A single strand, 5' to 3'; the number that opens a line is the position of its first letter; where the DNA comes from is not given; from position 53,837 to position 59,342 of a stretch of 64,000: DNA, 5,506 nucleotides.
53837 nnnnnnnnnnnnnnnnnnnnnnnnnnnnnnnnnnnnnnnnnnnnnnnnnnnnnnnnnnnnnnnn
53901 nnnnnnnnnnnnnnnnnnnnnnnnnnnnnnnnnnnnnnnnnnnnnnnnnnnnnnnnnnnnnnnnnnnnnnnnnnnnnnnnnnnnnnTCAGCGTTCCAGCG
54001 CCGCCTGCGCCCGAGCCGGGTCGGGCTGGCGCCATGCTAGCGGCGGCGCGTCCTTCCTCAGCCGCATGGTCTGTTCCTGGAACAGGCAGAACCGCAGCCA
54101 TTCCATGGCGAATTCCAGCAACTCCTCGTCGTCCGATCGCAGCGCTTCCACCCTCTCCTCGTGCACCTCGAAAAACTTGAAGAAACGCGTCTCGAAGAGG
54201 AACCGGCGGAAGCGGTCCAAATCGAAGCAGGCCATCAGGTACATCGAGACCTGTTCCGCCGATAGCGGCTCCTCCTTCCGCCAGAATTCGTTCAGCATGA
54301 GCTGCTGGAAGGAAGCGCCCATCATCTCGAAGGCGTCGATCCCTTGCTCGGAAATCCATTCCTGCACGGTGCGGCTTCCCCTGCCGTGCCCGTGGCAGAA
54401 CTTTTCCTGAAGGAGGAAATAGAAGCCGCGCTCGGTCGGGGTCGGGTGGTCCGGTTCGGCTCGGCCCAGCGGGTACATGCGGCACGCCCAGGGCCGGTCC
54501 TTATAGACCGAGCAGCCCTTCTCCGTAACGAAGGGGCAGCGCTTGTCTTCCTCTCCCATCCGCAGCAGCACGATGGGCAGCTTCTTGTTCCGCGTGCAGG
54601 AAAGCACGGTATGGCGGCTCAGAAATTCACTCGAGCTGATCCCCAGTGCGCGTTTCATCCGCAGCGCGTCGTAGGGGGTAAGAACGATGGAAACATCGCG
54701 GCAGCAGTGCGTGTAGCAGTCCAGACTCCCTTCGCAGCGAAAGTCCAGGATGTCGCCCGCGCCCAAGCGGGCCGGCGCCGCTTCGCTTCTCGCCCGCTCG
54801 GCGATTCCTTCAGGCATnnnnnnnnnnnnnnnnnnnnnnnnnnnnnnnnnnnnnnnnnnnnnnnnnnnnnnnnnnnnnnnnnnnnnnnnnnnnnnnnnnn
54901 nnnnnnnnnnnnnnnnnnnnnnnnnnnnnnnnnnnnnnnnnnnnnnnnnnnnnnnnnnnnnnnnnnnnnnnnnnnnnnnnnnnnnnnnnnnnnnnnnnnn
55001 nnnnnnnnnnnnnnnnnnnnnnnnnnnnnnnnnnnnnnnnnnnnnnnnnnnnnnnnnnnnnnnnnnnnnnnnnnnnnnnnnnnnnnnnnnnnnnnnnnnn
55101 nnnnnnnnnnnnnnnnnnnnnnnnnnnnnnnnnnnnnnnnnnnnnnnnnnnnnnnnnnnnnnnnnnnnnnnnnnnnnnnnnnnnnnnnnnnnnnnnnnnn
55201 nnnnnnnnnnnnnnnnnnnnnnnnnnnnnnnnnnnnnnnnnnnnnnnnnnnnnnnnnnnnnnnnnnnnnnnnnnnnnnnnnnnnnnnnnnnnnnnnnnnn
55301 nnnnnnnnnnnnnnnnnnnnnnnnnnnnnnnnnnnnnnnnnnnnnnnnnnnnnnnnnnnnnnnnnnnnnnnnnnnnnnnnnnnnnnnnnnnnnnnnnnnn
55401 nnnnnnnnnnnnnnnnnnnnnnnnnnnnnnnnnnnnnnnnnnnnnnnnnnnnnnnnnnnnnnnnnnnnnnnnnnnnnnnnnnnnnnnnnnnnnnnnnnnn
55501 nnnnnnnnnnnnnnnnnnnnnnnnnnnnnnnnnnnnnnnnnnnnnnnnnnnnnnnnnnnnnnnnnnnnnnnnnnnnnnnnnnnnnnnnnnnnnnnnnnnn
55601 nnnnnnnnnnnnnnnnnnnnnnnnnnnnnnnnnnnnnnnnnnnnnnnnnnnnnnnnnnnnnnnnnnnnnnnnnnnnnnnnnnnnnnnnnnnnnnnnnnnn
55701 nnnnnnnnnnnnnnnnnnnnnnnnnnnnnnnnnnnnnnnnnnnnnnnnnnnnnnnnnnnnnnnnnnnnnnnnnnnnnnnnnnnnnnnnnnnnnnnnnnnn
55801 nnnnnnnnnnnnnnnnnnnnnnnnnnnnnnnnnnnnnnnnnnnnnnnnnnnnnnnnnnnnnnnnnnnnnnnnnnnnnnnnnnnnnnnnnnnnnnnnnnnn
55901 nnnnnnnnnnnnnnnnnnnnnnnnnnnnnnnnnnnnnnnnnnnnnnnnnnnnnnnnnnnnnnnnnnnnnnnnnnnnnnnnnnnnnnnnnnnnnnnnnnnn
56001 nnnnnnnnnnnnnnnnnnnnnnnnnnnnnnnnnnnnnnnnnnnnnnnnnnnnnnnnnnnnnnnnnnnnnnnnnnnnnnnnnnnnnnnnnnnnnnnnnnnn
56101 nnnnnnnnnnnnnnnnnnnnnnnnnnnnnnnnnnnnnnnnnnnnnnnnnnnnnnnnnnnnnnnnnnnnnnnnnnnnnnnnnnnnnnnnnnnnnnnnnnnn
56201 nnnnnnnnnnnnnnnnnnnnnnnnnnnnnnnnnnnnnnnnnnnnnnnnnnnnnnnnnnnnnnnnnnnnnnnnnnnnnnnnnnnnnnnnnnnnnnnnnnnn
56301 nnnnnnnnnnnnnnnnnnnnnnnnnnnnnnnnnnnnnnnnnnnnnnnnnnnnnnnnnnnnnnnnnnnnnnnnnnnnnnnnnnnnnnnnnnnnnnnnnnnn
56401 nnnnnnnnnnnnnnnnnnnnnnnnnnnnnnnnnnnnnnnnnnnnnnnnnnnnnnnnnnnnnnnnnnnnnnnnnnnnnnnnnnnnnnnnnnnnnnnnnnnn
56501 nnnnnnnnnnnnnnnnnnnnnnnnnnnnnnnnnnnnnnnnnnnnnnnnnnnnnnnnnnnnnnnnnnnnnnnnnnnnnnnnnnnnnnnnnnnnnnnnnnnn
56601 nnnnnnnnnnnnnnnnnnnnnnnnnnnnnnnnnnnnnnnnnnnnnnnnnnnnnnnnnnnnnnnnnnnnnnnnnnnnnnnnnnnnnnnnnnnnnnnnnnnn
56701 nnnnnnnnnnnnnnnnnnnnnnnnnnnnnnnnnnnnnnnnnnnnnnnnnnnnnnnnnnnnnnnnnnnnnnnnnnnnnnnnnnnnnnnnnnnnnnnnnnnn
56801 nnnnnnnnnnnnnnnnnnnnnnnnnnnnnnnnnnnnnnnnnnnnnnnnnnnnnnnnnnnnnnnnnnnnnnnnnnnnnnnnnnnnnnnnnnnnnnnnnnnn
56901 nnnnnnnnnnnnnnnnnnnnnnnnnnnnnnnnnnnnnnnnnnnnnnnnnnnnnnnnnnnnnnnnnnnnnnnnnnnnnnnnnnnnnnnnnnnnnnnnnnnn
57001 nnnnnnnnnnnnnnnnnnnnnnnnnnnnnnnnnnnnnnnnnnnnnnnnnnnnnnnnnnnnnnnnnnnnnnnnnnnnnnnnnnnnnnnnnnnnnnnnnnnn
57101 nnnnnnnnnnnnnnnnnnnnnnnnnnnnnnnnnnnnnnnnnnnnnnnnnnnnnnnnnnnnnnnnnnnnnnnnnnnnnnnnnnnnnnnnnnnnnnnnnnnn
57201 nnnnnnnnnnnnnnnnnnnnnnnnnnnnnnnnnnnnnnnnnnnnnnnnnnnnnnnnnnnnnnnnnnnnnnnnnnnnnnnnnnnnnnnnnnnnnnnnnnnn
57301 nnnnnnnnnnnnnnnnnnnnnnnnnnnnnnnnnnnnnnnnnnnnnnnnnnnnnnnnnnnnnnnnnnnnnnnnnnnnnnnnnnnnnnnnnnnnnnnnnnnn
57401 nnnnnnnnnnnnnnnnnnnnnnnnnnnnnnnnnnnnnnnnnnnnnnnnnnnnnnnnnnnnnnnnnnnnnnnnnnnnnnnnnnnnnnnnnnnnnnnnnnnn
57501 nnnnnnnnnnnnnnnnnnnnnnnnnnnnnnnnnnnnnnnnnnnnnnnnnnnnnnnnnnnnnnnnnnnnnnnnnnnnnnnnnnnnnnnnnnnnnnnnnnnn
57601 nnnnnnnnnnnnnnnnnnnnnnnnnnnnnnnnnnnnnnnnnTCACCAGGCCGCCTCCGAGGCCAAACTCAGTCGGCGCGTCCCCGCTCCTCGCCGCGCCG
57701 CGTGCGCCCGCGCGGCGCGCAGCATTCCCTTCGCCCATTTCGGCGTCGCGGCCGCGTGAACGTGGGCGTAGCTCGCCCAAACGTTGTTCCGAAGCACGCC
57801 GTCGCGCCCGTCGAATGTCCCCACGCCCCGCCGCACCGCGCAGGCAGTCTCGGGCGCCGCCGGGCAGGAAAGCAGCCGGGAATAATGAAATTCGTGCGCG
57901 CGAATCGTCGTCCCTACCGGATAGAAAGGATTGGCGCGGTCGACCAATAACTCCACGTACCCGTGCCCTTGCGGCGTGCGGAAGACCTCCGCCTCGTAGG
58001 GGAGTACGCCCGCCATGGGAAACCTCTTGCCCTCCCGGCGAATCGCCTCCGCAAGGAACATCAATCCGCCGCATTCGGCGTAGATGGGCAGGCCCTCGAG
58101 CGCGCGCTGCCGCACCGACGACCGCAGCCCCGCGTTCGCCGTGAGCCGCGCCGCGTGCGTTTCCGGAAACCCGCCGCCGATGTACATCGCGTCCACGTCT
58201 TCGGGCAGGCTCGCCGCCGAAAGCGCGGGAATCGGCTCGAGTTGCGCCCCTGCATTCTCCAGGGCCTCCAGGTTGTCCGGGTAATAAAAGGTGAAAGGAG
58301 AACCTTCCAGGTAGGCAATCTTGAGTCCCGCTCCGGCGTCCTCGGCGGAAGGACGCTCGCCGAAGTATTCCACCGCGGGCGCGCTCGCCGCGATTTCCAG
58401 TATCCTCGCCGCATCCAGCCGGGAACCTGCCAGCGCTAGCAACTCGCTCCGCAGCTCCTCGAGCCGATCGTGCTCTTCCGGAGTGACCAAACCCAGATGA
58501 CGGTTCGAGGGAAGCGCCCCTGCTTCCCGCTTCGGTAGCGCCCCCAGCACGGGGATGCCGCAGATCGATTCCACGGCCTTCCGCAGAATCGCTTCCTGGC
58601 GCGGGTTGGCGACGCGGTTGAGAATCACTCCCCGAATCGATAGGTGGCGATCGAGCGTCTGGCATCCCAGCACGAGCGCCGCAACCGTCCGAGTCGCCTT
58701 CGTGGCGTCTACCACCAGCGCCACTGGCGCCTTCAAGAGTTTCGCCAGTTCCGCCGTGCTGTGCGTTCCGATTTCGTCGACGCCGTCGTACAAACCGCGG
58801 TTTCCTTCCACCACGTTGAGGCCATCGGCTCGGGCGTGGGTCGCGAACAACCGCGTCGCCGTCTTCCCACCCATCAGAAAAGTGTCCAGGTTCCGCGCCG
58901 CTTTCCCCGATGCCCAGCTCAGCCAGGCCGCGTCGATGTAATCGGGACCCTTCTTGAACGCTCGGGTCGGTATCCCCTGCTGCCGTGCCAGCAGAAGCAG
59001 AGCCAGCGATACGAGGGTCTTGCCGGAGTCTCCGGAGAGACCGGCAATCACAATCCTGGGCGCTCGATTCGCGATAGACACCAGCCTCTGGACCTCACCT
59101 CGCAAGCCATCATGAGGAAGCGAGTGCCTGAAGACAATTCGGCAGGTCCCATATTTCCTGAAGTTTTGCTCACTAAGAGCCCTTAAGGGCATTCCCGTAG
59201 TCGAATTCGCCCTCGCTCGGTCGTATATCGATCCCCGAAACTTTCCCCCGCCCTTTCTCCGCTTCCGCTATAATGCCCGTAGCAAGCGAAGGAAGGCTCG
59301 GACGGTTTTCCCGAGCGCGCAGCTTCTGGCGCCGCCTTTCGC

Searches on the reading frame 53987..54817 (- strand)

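Call 68: search_protein_families(library=pfam, proteins=[window:53987-54817:-], max_evalue=0.00001)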
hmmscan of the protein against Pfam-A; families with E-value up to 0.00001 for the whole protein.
window:53987-54817:- (276 aa): 1 family
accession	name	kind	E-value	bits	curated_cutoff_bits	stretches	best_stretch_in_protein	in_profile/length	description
PF03692.20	CxxCxxCC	-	4.1e-09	37.4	23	1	28-118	2-72/85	Putative zinc- or iron-chelating domain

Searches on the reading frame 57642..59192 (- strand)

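Call 68: search_protein_families(library=pfam, proteins=[window:57642-59192:-], max_evalue=0.00001)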
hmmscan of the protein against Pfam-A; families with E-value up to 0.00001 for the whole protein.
window:57642-59192:- (516 aa): 3 families
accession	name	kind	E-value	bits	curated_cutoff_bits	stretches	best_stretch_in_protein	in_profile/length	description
PF07685.20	GATase_3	-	9e-34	117.2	27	1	291-482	1-193/196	CobB/CobQ-like glutamine amidotransferase domain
PF13500.12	AAA_26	-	1.3e-15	58.2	27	1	123-223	99-192/198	AAA domain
PF01656.29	CbiA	-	1.3e-15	57.9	25.4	1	47-226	1-116/125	CobQ/CobB/MinD/ParA nucleotide binding domain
